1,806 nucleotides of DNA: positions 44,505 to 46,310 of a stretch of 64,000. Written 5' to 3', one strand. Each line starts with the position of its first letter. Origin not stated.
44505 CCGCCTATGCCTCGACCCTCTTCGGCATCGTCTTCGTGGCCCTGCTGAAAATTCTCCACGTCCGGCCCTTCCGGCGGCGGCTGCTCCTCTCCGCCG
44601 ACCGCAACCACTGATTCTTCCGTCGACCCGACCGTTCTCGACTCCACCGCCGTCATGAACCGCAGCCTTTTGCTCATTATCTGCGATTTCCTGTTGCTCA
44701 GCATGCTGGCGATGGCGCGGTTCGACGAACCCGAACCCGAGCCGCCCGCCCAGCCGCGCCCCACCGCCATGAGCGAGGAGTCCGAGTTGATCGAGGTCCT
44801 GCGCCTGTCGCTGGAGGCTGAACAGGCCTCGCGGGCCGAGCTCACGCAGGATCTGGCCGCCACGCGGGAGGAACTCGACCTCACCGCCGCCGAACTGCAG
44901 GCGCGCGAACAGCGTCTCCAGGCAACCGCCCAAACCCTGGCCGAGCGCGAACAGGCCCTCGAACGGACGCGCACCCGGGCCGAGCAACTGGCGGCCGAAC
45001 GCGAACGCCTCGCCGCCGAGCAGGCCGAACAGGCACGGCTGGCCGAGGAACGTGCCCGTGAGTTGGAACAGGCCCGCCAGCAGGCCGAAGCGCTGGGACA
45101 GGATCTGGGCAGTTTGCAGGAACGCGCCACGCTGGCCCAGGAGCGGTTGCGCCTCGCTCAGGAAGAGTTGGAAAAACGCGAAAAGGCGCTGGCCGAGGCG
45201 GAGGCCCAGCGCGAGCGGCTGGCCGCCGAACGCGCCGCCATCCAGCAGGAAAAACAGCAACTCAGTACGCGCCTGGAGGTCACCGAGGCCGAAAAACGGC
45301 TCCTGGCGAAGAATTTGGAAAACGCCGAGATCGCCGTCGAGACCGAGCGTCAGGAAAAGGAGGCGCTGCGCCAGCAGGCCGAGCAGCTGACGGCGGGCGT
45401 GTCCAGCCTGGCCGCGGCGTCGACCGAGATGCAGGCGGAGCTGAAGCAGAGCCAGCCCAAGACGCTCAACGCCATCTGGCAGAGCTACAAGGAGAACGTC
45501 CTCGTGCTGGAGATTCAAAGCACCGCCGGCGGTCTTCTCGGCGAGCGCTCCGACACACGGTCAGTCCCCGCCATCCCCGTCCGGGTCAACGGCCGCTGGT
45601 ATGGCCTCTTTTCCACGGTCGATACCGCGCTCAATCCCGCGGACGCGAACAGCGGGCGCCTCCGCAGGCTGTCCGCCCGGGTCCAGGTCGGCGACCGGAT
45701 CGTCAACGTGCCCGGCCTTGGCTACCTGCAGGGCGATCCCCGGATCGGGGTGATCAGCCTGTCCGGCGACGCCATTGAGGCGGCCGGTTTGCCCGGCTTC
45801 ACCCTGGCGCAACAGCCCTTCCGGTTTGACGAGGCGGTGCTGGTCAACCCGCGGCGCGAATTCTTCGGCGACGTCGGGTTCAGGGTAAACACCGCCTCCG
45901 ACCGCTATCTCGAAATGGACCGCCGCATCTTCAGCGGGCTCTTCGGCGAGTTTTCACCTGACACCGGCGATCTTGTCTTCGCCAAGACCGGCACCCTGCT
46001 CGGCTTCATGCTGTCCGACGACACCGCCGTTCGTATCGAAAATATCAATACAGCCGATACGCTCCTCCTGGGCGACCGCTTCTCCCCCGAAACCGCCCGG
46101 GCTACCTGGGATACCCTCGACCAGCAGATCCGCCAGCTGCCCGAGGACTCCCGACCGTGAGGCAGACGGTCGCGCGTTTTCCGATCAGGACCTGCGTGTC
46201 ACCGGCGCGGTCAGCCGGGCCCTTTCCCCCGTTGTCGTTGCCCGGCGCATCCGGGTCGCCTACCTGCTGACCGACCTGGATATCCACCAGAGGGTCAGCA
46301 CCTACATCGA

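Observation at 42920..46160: ExbB/MotA-like channel protein plus an ExbD-like-TM/coiled-coil protein: candidate non-canonical ion-driven force-transduction module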

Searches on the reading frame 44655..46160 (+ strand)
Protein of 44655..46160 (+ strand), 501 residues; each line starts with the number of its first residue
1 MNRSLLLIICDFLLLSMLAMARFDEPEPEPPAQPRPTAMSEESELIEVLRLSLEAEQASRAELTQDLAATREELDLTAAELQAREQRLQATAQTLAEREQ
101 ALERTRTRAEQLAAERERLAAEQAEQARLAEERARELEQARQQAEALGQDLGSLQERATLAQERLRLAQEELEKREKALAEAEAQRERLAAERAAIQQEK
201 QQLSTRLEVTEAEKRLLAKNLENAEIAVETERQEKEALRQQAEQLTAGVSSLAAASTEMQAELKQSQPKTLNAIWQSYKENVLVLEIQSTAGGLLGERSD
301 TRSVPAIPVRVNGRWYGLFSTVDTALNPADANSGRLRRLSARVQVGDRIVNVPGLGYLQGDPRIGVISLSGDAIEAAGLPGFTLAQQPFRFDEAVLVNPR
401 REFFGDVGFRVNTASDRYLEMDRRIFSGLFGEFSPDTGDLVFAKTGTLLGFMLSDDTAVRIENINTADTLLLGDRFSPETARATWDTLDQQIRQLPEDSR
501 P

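Call 3: search_protein_families(library=pfam, proteins=[window:44655-46160:+], max_evalue=1)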
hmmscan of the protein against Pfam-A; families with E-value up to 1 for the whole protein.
window:44655-46160:+ (501 aa): 2 families
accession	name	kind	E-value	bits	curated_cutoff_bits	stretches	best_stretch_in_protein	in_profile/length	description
PF18218.6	Spa1_C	-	0.02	15.8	26.4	1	137-189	18-71/99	Lantibiotic immunity protein Spa1 C-terminal domain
PF13870.11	CCDC113_CCDC96_CC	-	0.077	13.1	31.6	1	131-247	59-173/177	CCDC113/CCDC96, coiled-coil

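Call 4: search_protein_families(library=ncbifam, proteins=[window:44655-46160:+], max_evalue=1)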
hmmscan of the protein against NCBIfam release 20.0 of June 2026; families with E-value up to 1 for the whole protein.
window:44655-46160:+ (501 aa): 9 families
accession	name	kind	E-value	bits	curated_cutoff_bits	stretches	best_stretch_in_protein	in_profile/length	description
TIGR02168.1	SMC_prok_B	equivalog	4.6e-07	28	567.35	1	43-267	238-462/1181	chromosome segregation protein SMC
TIGR02794.1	tolA_full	equivalog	0.00025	20.4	59.45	1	27-296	63-316/362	cell envelope integrity protein TolA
TIGR02169.1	SMC_prok_A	equivalog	0.0004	18.2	729.4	1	41-214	334-500/1165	chromosome segregation protein SMC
NF002572.0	PRK02224.1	equivalog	0.0015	16.9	1087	1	37-263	468-683/888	DNA double-strand break repair ATPase Rad50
NF041035.1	Rad50_Halo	equivalog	0.0057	15.1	1000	1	36-263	467-683/883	DNA double-strand break repair ATPase Rad50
TIGR04523.1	Mplasa_alph_rch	subfamily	0.016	13.2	270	1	57-269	245-468/745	helix-rich protein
NF045487.1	ASRP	equivalog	0.1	11.2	300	1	38-201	314-474/593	archaea-specific SMC-related protein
NF041034.1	Rad50_Sulf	equivalog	0.33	8.7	1000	0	58-272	468-687/872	DNA double-strand break repair ATPase Rad50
NF033930.1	pneumo_PspA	exception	0.77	8.4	850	0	54-268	111-322/659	pneumococcal surface protein A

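Call 5: search_protein_families(library=padloc, proteins=[window:44655-46160:+], max_evalue=1)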
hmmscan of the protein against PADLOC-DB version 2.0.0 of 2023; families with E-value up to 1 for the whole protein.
window:44655-46160:+ (501 aa): 10 families
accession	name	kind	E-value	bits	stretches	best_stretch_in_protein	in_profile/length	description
PDLC00553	JetC2|JetC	-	1.1e-05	21.5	1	37-274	745-986/1361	DUF3584 domain; MukB-like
PDLC03859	LmuB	-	0.0065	13.7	1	44-281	247-485/611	-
PDLC00551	JetC2|JetC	-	0.016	11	1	41-268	745-977/1365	DUF3584 domain; MukB-like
PDLC00582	JetC3|JetC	-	0.019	10.8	1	39-267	786-1012/1472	DUF3584 domain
PDLC00581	JetC3|JetC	-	0.033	10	1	52-255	432-638/1473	DUF3584 domain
PDLC00262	LmuB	-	0.25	8.1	1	46-158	165-277/588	AAA ATPase domain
PDLC00550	JetC2|JetC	-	0.31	6.7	1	64-285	269-493/1355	DUF3584 domain; MukB-like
PDLC00519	JetC1|JetC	-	0.39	6.8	1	43-266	241-467/1097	DUF3584 domain; MukB-like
PDLC03868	LmuB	-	0.74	6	1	155-267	592-704/1035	-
PDLC03865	LmuB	-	0.79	5.8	0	62-264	257-498/1007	-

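Call 7: find_homologous_proteins(query=window:44655-46160:+)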
Query window:44655-46160:+ (501 aa): 169 proteins with E <= 0.001 among 8000 candidates; the best 120 are listed.
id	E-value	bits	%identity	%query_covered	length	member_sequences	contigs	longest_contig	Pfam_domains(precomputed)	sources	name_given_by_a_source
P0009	4.1e-170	585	82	61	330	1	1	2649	-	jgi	jgi:hypothetical protein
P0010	6.0e-100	354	42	100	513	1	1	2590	-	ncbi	-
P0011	1.5e-99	352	42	98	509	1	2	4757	-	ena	-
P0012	1.9e-99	352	43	100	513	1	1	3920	-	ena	-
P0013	7.9e-94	333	40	100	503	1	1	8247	-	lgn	-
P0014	1.1e-90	323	41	99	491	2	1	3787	-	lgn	-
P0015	7.2e-87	310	37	100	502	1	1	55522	PF24161.2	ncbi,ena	-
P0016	9.6e-84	300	39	99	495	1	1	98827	-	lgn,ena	-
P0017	1.1e-83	300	38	95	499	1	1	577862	-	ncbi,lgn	ncbi:MAG: hypothetical protein AAFX93_03950 [Verrucomicrobiota bacterium]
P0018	3.0e-83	299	38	100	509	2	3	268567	-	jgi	jgi:chemotaxis protein histidine kinase CheA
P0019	2.6e-82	295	37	96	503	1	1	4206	-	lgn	-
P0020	3.2e-82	295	37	99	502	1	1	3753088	PF24161.2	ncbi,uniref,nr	ncbi:hypothetical protein [Ruficoccus sp. ZRK36]|uniref:hypothetical protein n=1 Tax=Ruficoccus sp. 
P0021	4.4e-82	295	38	99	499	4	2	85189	-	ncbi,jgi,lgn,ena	jgi:hypothetical protein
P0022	4.7e-82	295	38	96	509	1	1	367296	PF20492.4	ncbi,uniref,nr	ncbi:hypothetical protein H5P28_05160 [Ruficoccus amylovorans]|uniref:Chromosome partition protein S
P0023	8.0e-82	294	38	100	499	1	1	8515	-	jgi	jgi:hypothetical protein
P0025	4.3e-81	291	38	99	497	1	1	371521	-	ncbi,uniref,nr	ncbi:hypothetical protein [Cerasicoccus frondis]|uniref:hypothetical protein n=1 Tax=Cerasicoccus fr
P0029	1.5e-78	283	35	100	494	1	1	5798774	-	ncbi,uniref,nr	ncbi:hypothetical protein [Rubellicoccus peritrichatus]|uniref:Uncharacterized protein n=1 Tax=Rubel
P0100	1.7e-53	200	32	99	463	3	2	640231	-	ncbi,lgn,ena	-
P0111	4.5e-52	196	31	94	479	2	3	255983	-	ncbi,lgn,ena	ncbi:MAG: hypothetical protein U1G08_11320 [Verrucomicrobiota bacterium]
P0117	3.1e-51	193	32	91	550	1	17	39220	-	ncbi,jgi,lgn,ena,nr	ncbi:MAG: hypothetical protein FJ406_07025 [Verrucomicrobia bacterium]|nr:hypothetical protein [Verr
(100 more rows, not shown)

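Call 9: find_encoding_contigs(protein=P0020, flank=6000, max_places=2)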
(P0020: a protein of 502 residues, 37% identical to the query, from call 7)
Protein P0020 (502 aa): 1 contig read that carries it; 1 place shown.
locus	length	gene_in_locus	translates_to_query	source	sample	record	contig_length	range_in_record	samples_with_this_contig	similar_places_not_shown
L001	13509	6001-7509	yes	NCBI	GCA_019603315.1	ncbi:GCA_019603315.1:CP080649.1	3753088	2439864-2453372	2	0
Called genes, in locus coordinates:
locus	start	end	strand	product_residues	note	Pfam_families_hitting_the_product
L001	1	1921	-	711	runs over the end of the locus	PF02743:dCache_1, PF00672:HAMP, PF00015:MCPsignal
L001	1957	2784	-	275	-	-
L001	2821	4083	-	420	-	PF13433:Peripla_BP_5, PF13458:Peripla_BP_6, PF01094:ANF_receptor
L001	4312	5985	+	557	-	-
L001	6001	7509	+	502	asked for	PF24161:CCDC39 (weak)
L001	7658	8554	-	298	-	PF00348:polyprenyl_synt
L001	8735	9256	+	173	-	PF13197:DUF4013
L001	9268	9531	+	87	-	PF09723:Zn_ribbon_8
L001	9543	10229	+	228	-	-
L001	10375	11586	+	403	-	-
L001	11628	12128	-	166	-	PF05991:NYN_YacP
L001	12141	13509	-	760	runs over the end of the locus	PF19335:HMBD, PF00122:E1-E2_ATPase, PF00702:Hydrolase, PF08282:Hydrolase_3 (faint)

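Call 10: find_encoding_contigs(protein=P0029, flank=6000, max_places=2)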
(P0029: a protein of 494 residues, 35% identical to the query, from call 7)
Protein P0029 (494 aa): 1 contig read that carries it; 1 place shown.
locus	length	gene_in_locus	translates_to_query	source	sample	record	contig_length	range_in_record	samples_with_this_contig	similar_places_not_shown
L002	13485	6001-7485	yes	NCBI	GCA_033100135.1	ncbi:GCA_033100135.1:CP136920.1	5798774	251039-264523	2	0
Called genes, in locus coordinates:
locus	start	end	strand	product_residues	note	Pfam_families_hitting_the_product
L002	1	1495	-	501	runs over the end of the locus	PF00023:Ank (faint), PF12796:Ank_2 (faint), PF13606:Ank_3 (faint), PF13637:Ank_4 (faint)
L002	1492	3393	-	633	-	PF00023:Ank (faint), PF13606:Ank_3 (faint), PF13857:Ank_5 (faint), PF12796:Ank_2, PF13637:Ank_4 (weak), PF12796:Ank_2 (weak)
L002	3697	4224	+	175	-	PF13671:AAA_33 (weak), PF01202:SKI (weak)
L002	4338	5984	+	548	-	-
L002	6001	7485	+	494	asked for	-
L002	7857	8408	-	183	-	-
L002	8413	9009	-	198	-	PF00583:Acetyltransf_1, PF13508:Acetyltransf_7, PF13673:Acetyltransf_10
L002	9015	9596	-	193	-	PF12917:YfbR-like, PF13023:HD_3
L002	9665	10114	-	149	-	-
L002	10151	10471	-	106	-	-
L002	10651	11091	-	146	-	PF13778:DUF4174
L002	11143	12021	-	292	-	PF00749:tRNA-synt_1c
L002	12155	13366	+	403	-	PF00270:DEAD, PF04851:ResIII, PF00271:Helicase_C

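Call 11: find_encoding_contigs(protein=P0100, flank=6000, max_places=2)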
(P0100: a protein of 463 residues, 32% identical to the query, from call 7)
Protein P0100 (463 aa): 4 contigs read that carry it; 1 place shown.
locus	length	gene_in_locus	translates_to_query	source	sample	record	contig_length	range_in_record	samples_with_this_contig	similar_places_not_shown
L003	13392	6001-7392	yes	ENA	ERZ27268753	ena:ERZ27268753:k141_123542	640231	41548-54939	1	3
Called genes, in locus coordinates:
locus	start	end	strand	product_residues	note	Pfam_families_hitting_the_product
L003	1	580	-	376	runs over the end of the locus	PF08447:PAS_3, PF07730:HisKA_3, PF13581:HATPase_c_2 (faint), PF02518:HATPase_c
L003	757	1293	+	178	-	PF00072:Response_reg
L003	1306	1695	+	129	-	PF00072:Response_reg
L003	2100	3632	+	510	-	PF13638:PIN_4, PF02562:PhoH, PF13604:AAA_30 (faint)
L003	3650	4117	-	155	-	PF01327:Pep_deformylase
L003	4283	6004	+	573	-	-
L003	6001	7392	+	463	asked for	-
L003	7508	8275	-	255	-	PF03099:BPL_LplA_LipB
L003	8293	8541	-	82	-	-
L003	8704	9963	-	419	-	PF03977:OAD_beta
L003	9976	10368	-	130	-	PF04277:OAD_gamma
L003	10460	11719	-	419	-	PF03977:OAD_beta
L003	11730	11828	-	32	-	-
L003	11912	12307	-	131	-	PF25984:BSH_YknX (faint), PF25919:BSH_CusB (faint), PF25973:BSH_CzcB (faint), PF01597:GCV_H (weak), PF00364:Biotin_lipoyl, PF25997:BSH_YhbJ (weak)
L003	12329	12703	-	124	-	-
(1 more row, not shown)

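Call 12: find_encoding_contigs(protein=P0111, flank=6000, max_places=2)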
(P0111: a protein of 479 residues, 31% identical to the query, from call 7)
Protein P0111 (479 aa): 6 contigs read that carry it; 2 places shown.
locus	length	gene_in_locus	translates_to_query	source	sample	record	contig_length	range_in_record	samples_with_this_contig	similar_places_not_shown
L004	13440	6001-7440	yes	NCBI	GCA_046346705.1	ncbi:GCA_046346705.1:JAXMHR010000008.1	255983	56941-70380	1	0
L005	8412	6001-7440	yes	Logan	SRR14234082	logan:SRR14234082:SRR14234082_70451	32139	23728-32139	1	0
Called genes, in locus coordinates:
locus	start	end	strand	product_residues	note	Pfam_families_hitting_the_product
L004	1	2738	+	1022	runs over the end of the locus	PF07583:PSCyt2, PF07587:PSD1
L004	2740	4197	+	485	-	PF07394:DUF1501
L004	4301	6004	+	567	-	-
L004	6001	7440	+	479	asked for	-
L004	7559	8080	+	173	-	-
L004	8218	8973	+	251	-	PF00034:Cytochrom_C, PF13442:Cytochrome_CBB3 (weak)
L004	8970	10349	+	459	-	PF00115:COX1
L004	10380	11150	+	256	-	PF12774:AAA_6 (faint), PF07728:AAA_5, PF01078:Mg_chelatase (weak), PF08406:CbbQ_C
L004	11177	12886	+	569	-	PF00092:VWA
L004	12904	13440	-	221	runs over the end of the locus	PF02630:SCO1-SenC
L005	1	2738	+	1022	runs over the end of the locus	PF07583:PSCyt2, PF07587:PSD1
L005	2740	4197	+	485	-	PF07394:DUF1501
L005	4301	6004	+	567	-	-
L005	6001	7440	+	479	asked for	-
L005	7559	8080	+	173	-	-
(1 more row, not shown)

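Call 13: find_encoding_contigs(protein=P0117, flank=6000, max_places=2)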
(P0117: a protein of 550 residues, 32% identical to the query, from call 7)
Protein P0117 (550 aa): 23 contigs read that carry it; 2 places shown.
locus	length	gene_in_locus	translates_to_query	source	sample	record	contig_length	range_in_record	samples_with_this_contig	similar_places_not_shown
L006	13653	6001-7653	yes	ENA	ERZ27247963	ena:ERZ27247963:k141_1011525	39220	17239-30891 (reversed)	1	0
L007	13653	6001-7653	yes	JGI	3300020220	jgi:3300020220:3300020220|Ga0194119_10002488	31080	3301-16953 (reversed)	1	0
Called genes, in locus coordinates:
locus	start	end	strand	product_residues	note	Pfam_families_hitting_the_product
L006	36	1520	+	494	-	PF00370:FGGY_N, PF02782:FGGY_C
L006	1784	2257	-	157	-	PF10504:DUF2452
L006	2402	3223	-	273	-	PF00753:Lactamase_B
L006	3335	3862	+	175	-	-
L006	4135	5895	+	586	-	-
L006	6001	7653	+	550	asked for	-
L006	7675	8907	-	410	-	PF13360:PQQ_2 (weak), PF01011:PQQ (faint), PF13570:Beta-prop_ACSF4 (weak), PF13360:PQQ_2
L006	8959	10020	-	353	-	PF01817:CM_2, PF00800:PDT, PF01842:ACT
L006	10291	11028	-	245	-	PF04079:SMC_ScpB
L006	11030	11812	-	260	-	PF02616:SMC_ScpA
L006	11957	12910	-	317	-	PF00005:ABC_tran, PF13304:AAA_21 (weak), PF08352:oligo_HPY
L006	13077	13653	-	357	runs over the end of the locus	PF12911:OppC_N, PF00528:BPD_transp_1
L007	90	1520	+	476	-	PF00370:FGGY_N, PF02782:FGGY_C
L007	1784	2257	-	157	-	PF10504:DUF2452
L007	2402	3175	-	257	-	PF00753:Lactamase_B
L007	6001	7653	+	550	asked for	-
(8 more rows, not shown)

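Call 49: find_related_loci(query=A3, collection=genome_contigs, flank=3500)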
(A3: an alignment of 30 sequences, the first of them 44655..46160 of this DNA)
Query A3 (501 aa) in genome_contigs; peptide patterns used: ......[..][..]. (x = any residue, [..] = any of these).
520 stretches matched a pattern; 457 encode a relative of the query (tblastn E <= 1e-3); the best 80 are kept; 80 distinct loci.
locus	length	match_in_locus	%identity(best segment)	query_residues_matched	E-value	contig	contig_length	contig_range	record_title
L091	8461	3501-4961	41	1-496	4e-89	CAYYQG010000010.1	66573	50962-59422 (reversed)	MAG TPA_asm: uncultured Puniceicoccaceae bacterium isolate SRP141376_co5_151 genome assembly, contig: NODE_888_length_66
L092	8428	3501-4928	38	1-477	5e-87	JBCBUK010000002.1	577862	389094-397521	MAG: Verrucomicrobiota bacterium isolate J06640_2 NODE_2_length_577862_cov_19.452235, whole genome shotgun sequence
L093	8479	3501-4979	38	1-496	2e-83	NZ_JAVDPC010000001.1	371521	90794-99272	Cerasicoccus frondis strain NBRC 105381 contig1, whole genome shotgun sequence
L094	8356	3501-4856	35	1-479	6e-82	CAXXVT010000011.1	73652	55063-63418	MAG: Opitutales bacterium isolate 410b8f2b-6cbb-4c8a-be29-a4919bf524a0 genome assembly, contig: contig_11, whole genome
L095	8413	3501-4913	37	1-477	1e-81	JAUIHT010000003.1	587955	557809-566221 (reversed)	MAG: Verrucomicrobiia bacterium isolate Co_bin.226 NODE_84_length_587955_cov_2.089543, whole genome shotgun sequence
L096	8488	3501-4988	37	1-500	1e-80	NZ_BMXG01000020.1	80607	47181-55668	Cerasicoccus arenae strain KCTC 12870 sequence20, whole genome shotgun sequence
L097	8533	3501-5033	37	1-500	3e-80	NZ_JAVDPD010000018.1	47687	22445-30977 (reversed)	Cerasicoccus maritimus strain NBRC 105382 contig18, whole genome shotgun sequence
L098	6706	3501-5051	38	1-500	1e-79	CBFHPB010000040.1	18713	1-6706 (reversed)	MAG: Coraliomargaritaceae bacterium isolate AGTU_61C_bin_8_permissive genome assembly, contig: AGTU_61C_bin_8_permissive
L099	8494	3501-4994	35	1-500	6e-77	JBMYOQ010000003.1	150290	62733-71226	MAG: Opitutales bacterium isolate ME_XS_2307_bin_39 ME_XS_2307_bin_39_2, whole genome shotgun sequence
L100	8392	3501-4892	35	1-492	4e-76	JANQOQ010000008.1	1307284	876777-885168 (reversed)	MAG: Puniceicoccaceae bacterium isolate IP29b_bin.139 k99_1304758, whole genome shotgun sequence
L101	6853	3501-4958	36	1-500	5e-75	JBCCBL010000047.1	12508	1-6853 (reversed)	MAG: Verrucomicrobiota bacterium isolate P01_A01_bin.34 k141_1280157_length_12508_cov_27.9586, whole genome shotgun sequ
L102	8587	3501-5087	36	1-498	3e-74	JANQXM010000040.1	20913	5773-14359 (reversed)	MAG: Opitutales bacterium isolate MAG_113 P22051_105_S27_metaspades_4112_20913_cov_8, whole genome shotgun sequence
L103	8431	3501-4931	36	1-479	5e-74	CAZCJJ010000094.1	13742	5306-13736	MAG TPA_asm: uncultured Opitutales bacterium isolate SRP304446_co1_151 genome assembly, contig: NODE_3140_length_13742_c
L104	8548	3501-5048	36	1-500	1e-72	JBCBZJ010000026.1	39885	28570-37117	MAG: Verrucomicrobiota bacterium isolate P01_A01_bin.112 k141_1803145_length_39885_cov_25.4374, whole genome shotgun seq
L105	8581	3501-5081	35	1-496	2e-72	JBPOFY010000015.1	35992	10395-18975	MAG: Opitutaceae bacterium isolate MAG_28 MAG_28_15, whole genome shotgun sequence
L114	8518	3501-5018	31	1-496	2e-69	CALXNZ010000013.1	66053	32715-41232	MAG: uncultured Opitutales bacterium isolate BRZ_GG__bin115 genome assembly, contig: BRZ_GG__NODE_676_length_66053_cov_1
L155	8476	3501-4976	29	1-481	1e-60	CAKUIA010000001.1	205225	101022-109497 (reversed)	MAG: uncultured Opitutales bacterium isolate REFINED_METABAT215_TOP10_CONTIGS_1500_ASSEMBLY_K77_MERGED__Hadza_MoBio_hadz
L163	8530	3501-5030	31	1-496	4e-59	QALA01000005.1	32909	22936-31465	MAG: Verrucomicrobia bacterium isolate CIM:MAG 1451 contig_12709, whole genome shotgun sequence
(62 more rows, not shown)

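Call 57: search_protein_families(library=pfam, proteins=[L163:1622-3436:+, L092:5814-7442:+, L155:5016-6362:+, L155:2585-3490:+, L155:1985-2584:+, L155:956-1972:+, L114:2369-3325:-, L093:2226-3263:-, L096:2142-3173:-, L092:2864-3361:-], max_evalue=0.01)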
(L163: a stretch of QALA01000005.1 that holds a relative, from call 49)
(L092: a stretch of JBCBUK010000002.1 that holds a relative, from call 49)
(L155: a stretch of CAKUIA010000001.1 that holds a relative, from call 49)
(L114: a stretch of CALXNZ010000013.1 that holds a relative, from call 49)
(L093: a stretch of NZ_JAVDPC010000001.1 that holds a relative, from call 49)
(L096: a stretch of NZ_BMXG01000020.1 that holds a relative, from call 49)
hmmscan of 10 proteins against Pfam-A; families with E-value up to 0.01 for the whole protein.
L163:1622-3436:+ (604 aa): 3 families
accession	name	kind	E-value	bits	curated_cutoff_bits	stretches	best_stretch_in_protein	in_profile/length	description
PF00270.35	DEAD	-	6.8e-50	169.5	26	1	236-404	1-165/167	DEAD/DEAH box helicase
PF00271.37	Helicase_C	-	1.1e-29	103.3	23.5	1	440-548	2-110/110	Helicase conserved C-terminal domain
PF04851.21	ResIII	-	2.3e-09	37.8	22.5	1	252-400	26-163/164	Type III restriction enzyme, res subunit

L092:5814-7442:+ (542 aa): 2 families
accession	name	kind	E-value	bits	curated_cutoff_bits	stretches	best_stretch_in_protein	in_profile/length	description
PF01808.24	AICARFT_IMPCHas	-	1.2e-117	393.2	25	1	161-473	1-311/311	AICARFT/IMPCHase bienzyme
PF02142.27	MGS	-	2.6e-21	76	24.1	1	41-155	2-93/94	MGS-like domain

L155:5016-6362:+ (448 aa): 1 family
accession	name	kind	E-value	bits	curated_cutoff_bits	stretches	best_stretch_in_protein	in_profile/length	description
PF00654.25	Voltage_CLC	-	4e-75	253.6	24.8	1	72-422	1-345/346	Voltage gated chloride channel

L155:2585-3490:+ (301 aa): 1 family
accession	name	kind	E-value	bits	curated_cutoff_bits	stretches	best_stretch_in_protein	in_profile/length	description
PF00698.26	Acyl_transf_1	-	9.4e-35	121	32.7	1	6-289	3-283/319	Acyl transferase domain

L155:1985-2584:+ (199 aa): 1 family
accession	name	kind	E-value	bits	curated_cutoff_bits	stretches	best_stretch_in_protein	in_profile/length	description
PF03886.18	ABC_trans_aux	-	2.5e-22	79.6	26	1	34-189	1-160/161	ABC-type transport auxiliary lipoprotein component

L155:956-1972:+ (338 aa): 3 families
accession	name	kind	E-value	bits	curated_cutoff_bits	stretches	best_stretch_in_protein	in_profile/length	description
PF02470.25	MlaD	-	1.6e-10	41.5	25.1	1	39-139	5-79/81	MlaD protein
PF19343.5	HAM1_N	-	0.0046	15.8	27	1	188-305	41-154/630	HAM1-like, N-terminal domain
PF11565.13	PorB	-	0.0083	16.9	22.5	0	241-291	7-57/99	Alpha helical Porin B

L114:2369-3325:- (318 aa): 2 families
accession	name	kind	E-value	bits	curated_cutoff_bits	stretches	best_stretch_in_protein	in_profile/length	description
PF01351.25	RNase_HII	-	2.3e-23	83.6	25.8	1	109-308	1-198/199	Ribonuclease HII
PF11858.14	DUF3378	-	1.1e-06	29.1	27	1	45-82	25-62/76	Domain of unknown function (DUF3378)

L093:2226-3263:- (345 aa): 2 families
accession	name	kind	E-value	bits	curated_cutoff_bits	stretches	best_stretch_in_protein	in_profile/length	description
PF02866.23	Ldh_1_C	-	1.9e-37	129.4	22.6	1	173-339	1-170/174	lactate/malate dehydrogenase, alpha/beta C-terminal domain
PF00056.29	Ldh_1_N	-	1.4e-32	113.1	27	1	23-165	2-136/141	lactate/malate dehydrogenase, NAD binding domain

L096:2142-3173:- (343 aa): 2 families
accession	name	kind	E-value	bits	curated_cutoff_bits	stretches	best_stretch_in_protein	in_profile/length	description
PF02866.23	Ldh_1_C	-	5.6e-35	121.3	22.6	1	173-340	1-171/174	lactate/malate dehydrogenase, alpha/beta C-terminal domain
PF00056.29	Ldh_1_N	-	9.3e-33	113.7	27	1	23-165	2-136/141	lactate/malate dehydrogenase, NAD binding domain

L092:2864-3361:- (165 aa): 6 families
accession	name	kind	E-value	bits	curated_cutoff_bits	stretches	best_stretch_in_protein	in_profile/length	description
PF08281.18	Sigma70_r4_2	-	7.9e-11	41.9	25.7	1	107-158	2-54/54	Sigma-70, region 4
PF04542.20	Sigma70_r2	-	3e-08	33.8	24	1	15-72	3-62/71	Sigma-70 region 2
PF00196.25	GerE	-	6.9e-05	22.8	23.5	1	126-159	13-46/57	Bacterial regulatory proteins, luxR family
PF07638.17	Sigma70_ECF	-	0.00035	21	21.1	1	85-163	105-184/185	ECF sigma factor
PF13384.12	HTH_23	-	0.0011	19.2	24.6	1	123-145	9-32/50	Homeodomain-like domain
PF04545.22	Sigma70_r4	-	0.0022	17.9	24.1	1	128-147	18-37/50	Sigma-70, region 4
